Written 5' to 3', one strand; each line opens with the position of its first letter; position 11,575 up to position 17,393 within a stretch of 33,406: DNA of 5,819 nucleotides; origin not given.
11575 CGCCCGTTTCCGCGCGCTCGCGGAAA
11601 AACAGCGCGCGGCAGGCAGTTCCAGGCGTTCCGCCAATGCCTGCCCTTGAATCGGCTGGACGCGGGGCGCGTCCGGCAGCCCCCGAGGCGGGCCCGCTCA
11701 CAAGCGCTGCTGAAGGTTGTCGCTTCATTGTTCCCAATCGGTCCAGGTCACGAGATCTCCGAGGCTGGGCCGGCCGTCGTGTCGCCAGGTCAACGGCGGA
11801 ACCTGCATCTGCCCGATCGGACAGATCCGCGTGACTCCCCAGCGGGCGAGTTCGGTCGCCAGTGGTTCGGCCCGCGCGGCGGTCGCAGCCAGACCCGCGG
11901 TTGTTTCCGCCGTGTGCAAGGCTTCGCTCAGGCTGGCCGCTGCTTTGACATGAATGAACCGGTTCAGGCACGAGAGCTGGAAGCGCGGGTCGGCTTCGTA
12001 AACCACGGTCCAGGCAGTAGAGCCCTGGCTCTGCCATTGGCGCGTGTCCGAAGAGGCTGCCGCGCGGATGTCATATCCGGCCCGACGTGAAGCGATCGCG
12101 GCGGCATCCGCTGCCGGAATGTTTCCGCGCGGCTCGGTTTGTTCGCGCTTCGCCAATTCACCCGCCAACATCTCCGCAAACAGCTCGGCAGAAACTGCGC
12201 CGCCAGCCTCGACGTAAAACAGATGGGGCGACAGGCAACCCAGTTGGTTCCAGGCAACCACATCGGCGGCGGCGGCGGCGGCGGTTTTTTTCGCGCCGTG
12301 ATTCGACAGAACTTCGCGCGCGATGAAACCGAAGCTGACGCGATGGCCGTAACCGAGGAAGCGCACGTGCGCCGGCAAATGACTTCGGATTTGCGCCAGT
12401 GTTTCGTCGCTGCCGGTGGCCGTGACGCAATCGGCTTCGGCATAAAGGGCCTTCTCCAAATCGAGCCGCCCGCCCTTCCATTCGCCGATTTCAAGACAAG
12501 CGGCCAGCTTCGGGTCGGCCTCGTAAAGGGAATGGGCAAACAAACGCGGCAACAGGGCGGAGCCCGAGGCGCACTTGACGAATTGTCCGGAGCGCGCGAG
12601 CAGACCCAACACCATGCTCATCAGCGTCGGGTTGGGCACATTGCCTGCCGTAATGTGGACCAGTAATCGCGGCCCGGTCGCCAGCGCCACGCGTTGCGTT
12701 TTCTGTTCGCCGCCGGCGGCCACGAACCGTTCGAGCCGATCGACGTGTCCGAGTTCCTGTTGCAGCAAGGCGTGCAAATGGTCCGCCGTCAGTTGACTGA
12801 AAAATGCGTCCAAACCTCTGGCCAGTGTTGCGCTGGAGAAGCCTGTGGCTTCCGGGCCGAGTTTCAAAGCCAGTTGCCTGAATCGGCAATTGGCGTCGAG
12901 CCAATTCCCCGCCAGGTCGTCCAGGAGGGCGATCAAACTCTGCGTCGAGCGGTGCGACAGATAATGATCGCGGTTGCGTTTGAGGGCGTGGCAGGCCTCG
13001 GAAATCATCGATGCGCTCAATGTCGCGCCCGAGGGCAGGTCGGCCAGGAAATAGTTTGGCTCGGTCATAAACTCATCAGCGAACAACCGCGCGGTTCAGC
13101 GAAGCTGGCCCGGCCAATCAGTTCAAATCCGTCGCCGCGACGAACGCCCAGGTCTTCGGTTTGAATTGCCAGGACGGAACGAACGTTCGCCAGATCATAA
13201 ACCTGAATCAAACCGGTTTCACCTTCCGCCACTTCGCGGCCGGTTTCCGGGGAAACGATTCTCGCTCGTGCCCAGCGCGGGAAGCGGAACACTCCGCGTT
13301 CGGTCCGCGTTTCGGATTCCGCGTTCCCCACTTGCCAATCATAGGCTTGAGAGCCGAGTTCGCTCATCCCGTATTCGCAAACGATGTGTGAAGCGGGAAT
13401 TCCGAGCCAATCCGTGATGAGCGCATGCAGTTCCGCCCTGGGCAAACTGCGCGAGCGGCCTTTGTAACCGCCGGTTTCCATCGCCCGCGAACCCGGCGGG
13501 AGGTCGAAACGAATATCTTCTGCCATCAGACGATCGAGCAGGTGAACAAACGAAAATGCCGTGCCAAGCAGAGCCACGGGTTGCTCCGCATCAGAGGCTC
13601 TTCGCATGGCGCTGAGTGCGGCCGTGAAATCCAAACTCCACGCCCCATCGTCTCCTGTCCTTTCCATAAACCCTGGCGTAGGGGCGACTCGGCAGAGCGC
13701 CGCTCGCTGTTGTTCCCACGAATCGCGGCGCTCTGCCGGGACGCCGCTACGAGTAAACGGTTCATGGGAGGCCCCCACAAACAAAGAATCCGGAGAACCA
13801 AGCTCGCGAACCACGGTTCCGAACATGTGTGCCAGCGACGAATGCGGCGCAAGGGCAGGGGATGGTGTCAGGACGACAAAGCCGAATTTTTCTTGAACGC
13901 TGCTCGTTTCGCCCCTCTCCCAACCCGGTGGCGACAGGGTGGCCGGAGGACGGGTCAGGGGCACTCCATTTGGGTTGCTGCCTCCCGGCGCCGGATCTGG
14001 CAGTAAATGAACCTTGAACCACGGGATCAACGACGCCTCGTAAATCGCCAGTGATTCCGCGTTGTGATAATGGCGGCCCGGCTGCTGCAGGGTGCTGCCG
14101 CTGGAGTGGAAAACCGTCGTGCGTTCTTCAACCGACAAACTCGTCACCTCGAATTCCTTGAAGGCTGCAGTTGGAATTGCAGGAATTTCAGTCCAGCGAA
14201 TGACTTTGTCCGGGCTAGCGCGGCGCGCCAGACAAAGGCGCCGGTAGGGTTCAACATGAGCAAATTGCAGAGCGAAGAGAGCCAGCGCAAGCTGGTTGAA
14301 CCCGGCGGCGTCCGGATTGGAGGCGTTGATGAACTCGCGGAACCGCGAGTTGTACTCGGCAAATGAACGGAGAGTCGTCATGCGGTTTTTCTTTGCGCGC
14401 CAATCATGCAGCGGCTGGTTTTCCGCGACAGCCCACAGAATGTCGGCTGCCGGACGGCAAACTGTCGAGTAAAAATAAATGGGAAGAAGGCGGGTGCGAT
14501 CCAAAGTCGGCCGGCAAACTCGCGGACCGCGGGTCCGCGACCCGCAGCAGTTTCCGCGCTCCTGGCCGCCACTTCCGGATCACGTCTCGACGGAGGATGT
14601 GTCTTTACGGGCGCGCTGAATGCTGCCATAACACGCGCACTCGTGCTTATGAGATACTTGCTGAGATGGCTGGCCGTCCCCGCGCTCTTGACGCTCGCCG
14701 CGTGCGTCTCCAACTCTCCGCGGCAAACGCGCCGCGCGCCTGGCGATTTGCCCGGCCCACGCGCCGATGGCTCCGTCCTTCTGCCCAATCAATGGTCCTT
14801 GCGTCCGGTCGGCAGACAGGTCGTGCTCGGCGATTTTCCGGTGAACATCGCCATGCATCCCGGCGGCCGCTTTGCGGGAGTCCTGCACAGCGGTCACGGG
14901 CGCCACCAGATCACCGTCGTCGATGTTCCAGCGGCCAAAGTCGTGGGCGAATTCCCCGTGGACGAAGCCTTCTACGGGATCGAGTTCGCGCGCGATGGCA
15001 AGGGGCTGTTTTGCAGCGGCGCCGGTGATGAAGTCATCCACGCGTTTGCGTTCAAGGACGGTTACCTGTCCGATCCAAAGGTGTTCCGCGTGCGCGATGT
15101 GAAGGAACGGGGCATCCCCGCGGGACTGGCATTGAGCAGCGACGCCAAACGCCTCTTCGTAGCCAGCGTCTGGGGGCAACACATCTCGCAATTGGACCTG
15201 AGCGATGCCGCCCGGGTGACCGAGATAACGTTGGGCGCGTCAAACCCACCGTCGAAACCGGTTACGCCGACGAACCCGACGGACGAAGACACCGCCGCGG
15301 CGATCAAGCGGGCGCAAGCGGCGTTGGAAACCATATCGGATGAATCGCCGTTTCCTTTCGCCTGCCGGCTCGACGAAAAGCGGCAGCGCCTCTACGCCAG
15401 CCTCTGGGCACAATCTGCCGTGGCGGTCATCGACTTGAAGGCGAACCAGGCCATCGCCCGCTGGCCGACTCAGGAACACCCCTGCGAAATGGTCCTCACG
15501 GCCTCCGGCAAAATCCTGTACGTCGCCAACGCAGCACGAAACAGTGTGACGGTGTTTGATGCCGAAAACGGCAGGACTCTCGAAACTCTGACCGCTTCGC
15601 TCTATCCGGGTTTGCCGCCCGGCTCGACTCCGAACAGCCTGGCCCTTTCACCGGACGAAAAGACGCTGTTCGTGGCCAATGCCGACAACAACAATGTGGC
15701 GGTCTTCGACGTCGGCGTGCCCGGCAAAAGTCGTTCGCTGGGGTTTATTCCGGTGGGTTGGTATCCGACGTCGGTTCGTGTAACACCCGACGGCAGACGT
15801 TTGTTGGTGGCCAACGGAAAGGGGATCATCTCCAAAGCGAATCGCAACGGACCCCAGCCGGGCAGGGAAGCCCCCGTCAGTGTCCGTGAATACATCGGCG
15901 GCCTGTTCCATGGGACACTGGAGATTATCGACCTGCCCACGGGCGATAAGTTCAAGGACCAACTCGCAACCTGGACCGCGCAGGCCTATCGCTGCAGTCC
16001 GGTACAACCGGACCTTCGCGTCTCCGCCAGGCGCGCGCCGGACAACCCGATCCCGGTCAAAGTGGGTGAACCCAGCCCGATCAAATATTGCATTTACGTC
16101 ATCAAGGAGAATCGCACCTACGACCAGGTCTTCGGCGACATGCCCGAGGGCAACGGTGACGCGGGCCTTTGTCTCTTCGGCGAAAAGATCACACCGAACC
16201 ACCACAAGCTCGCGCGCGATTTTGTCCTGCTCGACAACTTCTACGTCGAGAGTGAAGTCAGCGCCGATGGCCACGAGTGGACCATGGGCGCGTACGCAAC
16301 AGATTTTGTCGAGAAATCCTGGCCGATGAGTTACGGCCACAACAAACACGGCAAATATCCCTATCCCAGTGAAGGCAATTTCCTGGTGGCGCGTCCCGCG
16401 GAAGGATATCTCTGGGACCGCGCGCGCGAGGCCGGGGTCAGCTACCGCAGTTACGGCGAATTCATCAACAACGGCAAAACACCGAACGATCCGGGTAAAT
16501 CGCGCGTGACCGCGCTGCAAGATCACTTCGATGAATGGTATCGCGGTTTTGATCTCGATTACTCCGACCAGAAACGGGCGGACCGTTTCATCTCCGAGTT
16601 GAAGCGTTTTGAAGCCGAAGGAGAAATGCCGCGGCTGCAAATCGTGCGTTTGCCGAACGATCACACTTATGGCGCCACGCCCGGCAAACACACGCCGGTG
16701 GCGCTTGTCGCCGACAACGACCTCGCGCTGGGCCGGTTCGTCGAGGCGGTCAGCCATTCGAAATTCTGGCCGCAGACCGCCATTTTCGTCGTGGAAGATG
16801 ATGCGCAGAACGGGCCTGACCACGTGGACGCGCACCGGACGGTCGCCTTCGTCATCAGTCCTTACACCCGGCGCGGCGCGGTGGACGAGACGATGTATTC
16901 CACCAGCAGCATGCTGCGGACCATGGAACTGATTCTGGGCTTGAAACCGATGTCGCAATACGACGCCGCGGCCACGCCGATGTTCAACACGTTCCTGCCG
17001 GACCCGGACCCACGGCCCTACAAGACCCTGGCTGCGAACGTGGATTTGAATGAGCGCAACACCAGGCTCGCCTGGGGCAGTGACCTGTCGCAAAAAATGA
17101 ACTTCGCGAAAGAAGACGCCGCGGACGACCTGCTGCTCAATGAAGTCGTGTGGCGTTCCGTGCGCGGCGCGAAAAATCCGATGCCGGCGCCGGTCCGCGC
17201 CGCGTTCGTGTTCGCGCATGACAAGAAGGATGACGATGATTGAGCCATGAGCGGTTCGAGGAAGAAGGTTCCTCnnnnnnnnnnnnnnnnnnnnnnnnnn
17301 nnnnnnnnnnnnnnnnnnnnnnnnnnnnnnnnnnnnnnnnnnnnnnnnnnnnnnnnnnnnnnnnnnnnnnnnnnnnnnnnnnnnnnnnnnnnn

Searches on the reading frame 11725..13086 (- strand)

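Call 28: search_protein_families(library=pfam, proteins=[window:11725-13086:-], max_evalue=0.001)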
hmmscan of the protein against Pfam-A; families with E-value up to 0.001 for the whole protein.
window:11725-13086:- (453 aa): 1 family
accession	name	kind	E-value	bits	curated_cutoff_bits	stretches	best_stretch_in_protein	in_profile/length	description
PF05893.19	LuxC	-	2.5e-66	224.6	21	1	46-448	4-401/401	Acyl-CoA reductase (LuxC)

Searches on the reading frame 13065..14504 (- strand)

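Call 28: search_protein_families(library=pfam, proteins=[window:13065-14504:-], max_evalue=0.001)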
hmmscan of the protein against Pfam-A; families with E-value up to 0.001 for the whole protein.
window:13065-14504:- (479 aa): 1 family
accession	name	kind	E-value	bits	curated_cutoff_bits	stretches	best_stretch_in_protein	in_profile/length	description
PF04443.18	LuxE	-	1e-14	54.7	24.9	1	288-476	187-384/391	Acyl-protein synthetase, LuxE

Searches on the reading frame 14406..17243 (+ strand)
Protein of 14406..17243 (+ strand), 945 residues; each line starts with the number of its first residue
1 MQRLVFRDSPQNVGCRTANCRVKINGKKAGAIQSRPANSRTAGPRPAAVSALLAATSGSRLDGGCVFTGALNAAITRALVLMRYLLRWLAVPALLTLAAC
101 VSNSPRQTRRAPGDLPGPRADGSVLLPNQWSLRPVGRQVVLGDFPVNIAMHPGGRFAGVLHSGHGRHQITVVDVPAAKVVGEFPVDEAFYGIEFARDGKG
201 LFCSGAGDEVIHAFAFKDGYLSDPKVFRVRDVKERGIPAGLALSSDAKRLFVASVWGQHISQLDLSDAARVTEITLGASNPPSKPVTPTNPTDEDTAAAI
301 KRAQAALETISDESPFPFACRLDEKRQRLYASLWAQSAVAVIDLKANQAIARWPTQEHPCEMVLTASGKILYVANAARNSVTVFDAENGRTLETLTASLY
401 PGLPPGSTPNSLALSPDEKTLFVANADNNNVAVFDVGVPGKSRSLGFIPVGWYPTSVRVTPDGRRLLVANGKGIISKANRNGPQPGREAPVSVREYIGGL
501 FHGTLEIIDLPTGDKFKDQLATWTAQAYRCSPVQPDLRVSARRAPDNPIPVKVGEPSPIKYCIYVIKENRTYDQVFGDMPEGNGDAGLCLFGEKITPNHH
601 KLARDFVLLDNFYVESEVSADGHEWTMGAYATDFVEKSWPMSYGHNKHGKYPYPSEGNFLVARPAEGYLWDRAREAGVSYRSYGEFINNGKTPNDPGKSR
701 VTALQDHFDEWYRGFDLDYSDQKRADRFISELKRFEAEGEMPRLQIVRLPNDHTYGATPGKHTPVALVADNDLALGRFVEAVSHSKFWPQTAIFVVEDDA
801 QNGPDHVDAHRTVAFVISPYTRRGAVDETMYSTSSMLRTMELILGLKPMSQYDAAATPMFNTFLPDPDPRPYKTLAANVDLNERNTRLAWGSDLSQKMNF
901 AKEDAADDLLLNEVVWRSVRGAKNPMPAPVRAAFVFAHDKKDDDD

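Call 6: search_protein_families(library=pfam, proteins=[window:14406-17243:+], max_evalue=0.001)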
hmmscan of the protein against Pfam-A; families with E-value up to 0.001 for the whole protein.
window:14406-17243:+ (945 aa): 5 families
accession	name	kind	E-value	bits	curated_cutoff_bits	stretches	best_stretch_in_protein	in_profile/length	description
PF04185.19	Phosphoesterase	-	5.8e-15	55.8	23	1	591-846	102-355/356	Phosphoesterase family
PF10282.15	Lactonase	-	6.2e-12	45.8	21.7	1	362-471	196-310/344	Lactonase, 7-bladed beta-propeller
PF25174.1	Beta-prop_THOC3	-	4.3e-08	32.9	305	0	324-436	56-158/272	THOC3 beta-propeller domain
PF08450.18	SGL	-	5.3e-08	33.2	26.3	0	191-281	138-227/246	SMP-30/Gluconolactonase/LRE-like region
PF21783.3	YNCE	-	8.6e-06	25.7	27.1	0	406-462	69-122/339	YNCE-like beta-propeller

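Call 82: find_encoding_contigs(protein=window:14406-17243:+, flank=3000, max_places=6)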
Protein window:14406-17243:+ (945 aa): no gene with exactly this product is on record in the collection.
